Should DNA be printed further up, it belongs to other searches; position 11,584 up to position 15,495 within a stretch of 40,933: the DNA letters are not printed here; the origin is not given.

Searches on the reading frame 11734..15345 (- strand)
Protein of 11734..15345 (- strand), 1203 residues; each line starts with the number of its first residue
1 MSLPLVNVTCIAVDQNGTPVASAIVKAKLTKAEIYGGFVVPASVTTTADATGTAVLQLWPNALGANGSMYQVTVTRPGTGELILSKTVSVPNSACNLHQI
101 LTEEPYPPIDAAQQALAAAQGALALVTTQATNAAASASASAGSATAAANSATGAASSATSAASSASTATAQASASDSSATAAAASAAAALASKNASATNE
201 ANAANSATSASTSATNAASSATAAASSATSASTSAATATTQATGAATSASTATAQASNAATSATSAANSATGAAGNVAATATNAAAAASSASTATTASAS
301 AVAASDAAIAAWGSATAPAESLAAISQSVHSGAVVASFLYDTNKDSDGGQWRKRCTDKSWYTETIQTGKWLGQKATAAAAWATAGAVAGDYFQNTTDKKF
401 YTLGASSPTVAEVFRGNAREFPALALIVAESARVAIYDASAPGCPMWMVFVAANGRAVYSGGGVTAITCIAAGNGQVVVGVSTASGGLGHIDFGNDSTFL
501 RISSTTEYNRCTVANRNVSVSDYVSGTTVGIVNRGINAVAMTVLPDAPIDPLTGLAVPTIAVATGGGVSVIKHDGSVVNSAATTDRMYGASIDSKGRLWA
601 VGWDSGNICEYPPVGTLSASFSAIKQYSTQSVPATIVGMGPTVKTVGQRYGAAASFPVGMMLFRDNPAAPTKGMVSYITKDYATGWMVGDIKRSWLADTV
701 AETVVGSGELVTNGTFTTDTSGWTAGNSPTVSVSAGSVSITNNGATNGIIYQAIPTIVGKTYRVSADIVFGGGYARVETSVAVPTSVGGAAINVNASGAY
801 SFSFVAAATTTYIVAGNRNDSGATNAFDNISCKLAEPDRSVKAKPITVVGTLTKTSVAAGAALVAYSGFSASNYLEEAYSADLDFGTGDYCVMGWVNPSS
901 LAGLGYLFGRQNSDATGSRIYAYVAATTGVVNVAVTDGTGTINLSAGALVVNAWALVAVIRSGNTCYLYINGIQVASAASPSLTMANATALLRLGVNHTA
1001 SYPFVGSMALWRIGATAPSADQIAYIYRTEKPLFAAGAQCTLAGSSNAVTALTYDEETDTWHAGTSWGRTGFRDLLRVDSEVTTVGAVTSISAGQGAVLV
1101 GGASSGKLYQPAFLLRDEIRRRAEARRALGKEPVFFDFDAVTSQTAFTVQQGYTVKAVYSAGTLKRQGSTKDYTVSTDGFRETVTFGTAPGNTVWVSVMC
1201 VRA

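Call 16: search_protein_families(library=phrogs, proteins=[window:11734-15345:-], max_evalue=0.01)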
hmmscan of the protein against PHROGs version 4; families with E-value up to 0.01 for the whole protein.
window:11734-15345:- (1203 aa): 2 families
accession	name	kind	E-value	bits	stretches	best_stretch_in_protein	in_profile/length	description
phrog_8713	-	tail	1e-09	39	1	110-328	119-333/509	tail fiber protein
phrog_1419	-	tail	1.3e-08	34.5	1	114-329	101-313/793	tail protein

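Call 17: search_protein_families(library=pfam, proteins=[window:11734-15345:-], max_evalue=0.01)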
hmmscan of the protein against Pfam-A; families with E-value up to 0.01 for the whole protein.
window:11734-15345:- (1203 aa): 1 family
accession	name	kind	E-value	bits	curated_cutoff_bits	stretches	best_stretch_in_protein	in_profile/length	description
PF13385.13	Laminin_G_3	-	6.7e-16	59.2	27.6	1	881-1024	10-151/151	Concanavalin A-like lectin/glucanases superfamily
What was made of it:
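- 11734..15345 (-): Tail-fibre gene (1203 aa, Laminin_G_3 domain). It is the usual upstream neighbour of the pair. Calls 16, 17.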
